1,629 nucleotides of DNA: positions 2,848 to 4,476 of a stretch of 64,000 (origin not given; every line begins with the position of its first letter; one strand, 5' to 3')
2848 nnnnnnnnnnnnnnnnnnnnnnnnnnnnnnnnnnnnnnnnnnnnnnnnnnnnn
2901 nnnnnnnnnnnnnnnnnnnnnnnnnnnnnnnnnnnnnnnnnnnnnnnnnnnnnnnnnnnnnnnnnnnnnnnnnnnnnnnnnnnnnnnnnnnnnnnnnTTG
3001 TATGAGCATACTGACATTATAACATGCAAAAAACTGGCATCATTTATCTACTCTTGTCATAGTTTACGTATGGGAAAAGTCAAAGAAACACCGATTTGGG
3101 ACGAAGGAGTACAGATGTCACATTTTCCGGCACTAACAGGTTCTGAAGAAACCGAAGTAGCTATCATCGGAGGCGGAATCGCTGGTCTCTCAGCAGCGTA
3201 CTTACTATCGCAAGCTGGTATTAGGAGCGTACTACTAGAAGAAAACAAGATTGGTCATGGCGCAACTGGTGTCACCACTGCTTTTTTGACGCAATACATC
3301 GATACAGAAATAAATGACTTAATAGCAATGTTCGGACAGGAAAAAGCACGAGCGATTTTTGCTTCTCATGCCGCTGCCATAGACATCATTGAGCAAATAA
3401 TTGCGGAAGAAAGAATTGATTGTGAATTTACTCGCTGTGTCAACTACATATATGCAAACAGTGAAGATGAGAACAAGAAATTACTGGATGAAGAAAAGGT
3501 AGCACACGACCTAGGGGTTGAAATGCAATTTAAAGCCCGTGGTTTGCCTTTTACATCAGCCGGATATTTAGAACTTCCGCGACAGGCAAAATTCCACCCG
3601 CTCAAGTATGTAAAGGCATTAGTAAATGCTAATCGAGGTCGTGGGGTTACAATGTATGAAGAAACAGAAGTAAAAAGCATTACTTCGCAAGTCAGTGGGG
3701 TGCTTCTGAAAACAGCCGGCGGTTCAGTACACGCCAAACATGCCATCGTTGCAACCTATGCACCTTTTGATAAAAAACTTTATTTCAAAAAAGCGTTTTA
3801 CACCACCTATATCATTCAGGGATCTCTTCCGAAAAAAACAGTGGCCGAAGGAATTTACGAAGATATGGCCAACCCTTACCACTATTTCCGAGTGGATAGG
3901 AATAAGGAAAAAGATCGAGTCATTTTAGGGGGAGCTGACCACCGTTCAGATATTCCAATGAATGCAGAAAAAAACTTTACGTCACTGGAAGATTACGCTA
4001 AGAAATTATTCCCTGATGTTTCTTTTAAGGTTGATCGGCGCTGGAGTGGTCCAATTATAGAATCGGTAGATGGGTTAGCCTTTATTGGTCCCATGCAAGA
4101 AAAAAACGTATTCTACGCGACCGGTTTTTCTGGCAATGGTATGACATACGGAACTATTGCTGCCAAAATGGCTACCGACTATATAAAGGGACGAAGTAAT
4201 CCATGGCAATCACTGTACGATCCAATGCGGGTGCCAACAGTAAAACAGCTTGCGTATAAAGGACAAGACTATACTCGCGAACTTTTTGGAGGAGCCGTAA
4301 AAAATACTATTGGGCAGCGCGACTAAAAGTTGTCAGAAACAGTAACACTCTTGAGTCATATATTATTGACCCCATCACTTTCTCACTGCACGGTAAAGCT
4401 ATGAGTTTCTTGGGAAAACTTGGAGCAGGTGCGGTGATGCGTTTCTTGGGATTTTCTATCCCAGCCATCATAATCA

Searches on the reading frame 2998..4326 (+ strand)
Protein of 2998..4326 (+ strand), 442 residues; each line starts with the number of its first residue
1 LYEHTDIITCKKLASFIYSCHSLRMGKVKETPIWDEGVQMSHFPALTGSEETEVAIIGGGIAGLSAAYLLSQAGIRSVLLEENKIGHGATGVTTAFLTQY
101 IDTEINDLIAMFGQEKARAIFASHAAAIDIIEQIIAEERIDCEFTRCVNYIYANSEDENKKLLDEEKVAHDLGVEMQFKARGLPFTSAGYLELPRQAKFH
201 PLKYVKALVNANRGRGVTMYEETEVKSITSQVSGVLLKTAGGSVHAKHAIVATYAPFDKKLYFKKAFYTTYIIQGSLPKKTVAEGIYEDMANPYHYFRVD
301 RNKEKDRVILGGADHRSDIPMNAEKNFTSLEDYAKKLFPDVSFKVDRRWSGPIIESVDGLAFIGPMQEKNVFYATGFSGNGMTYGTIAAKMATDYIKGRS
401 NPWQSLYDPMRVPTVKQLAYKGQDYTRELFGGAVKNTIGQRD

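Call 53: search_protein_families(library=pfam, proteins=[window:2998-4326:+], max_evalue=1)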
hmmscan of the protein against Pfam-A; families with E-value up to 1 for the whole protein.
window:2998-4326:+ (442 aa): 15 families
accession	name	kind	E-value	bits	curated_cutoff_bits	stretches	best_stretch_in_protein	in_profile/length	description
PF01266.30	DAO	-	3e-51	175.5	27.9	1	54-394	2-352/353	FAD dependent oxidoreductase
PF01494.25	FAD_binding_3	-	3.9e-08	33.3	22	1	51-84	1-34/349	FAD binding domain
PF00890.30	FAD_binding_2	-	1.4e-06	28.2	20.4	1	54-292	2-223/414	FAD binding domain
PF13450.12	NAD_binding_8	-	3.4e-06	27.7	21.9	1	56-83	1-28/68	NAD(P)-binding Rossmann-like domain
PF13738.12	Pyr_redox_3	-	6.9e-06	26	30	2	56-89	2-36/305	Pyridine nucleotide-disulphide oxidoreductase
PF03486.20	HI0933_like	-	7.3e-06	26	50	1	53-84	2-33/244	HI0933-like protein Rossmann domain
PF07992.20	Pyr_redox_2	-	1.1e-05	25.5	26.1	1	53-137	2-58/291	Pyridine nucleotide-disulphide oxidoreductase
PF01946.23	Thi4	-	2.7e-05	23.9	26.2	1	46-112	12-80/235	Thi4 family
PF01593.30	Amino_oxidase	-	3.5e-05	23.7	19.8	2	61-81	1-21/443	Flavin containing amine oxidoreductase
PF01134.28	GIDA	-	0.00021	20.9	22.1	1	54-83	2-31/391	Glucose inhibited division protein A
PF12831.13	FAD_oxidored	-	0.0028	17.5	27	1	53-103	1-53/416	FAD dependent oxidoreductase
PF01262.27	AlaDh_PNT_C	-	0.0044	16.9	23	1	43-84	20-61/214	Alanine dehydrogenase/PNT, C-terminal domain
PF04820.20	Trp_halogenase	-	0.034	13.4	21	1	54-94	2-46/458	Tryptophan halogenase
PF00070.33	Pyr_redox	-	0.054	14.4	22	0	54-81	2-29/82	Pyridine nucleotide-disulphide oxidoreductase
PF13454.12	NAD_binding_9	-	0.44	11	21.8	0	55-86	1-36/155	FAD-NAD(P)-binding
